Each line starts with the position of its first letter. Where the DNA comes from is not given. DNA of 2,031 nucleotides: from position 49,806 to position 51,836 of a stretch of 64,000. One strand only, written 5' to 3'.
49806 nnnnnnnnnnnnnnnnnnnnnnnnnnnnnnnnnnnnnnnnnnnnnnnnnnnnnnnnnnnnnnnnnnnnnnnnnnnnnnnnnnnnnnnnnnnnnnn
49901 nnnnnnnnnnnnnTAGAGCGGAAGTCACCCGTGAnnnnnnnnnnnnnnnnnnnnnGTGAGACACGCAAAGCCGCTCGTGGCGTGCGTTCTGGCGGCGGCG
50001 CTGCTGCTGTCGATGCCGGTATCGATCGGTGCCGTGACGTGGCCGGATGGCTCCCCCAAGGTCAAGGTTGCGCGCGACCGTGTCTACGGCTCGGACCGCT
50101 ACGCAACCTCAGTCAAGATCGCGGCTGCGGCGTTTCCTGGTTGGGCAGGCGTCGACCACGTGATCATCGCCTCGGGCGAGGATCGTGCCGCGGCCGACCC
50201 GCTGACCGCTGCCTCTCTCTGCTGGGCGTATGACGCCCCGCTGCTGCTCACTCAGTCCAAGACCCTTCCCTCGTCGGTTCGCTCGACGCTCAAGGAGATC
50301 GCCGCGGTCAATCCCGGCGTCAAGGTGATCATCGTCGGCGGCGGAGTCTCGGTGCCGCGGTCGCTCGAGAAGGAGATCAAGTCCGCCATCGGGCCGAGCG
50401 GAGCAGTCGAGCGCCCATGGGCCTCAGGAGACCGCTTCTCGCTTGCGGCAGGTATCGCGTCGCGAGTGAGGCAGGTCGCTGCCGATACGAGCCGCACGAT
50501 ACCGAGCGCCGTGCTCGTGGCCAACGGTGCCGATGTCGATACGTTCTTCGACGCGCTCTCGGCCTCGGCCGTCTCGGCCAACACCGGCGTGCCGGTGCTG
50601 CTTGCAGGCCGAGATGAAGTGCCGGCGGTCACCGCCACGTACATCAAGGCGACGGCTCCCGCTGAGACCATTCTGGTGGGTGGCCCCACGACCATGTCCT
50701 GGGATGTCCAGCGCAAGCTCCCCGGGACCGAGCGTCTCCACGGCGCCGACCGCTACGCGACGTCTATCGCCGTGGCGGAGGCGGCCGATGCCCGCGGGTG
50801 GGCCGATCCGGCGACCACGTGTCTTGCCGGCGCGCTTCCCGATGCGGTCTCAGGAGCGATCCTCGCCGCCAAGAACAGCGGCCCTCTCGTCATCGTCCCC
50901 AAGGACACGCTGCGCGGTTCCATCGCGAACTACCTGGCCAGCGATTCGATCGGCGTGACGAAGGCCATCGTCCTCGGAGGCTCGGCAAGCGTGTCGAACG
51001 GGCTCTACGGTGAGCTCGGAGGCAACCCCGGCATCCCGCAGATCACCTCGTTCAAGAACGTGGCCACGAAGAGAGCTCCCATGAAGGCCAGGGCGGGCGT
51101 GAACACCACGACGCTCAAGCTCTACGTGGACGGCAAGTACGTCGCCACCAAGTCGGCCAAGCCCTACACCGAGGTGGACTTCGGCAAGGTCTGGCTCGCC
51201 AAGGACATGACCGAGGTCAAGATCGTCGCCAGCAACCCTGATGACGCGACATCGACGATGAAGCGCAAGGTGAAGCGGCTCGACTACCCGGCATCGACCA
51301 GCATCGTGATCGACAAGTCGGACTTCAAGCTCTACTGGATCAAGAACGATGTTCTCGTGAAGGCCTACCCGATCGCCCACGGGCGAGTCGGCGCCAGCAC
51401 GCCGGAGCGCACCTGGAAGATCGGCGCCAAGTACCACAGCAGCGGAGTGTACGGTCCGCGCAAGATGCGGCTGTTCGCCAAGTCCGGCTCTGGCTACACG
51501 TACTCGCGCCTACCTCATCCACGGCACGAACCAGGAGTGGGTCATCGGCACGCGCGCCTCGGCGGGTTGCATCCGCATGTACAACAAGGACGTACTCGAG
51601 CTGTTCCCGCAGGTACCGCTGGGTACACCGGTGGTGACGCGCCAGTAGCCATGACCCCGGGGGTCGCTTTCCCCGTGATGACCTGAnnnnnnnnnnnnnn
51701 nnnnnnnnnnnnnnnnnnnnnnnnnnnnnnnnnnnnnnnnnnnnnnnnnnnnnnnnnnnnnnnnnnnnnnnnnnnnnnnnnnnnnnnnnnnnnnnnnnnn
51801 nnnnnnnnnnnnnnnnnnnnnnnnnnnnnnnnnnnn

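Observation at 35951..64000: Actinobacterial wall-glycopolymer locus interleaved with a battery of CWB2-anchored wall proteins (candidate polymer-plus-docking system)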

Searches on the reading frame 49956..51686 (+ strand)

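Call 5: search_protein_families(library=pfam, proteins=[window:49956-51686:+], max_evalue=0.01)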
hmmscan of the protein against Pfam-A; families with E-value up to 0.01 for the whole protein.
window:49956-51686:+ (576 aa): 2 families
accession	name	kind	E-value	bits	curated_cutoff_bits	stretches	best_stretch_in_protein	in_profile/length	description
PF04122.17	CW_binding_2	-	4.1e-40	136.6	24.9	3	42-137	1-72/73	Cell wall binding domain 2 (CWB2)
PF03734.19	YkuD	-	7.4e-06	27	23.4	1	448-520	2-78/146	L,D-transpeptidase catalytic domain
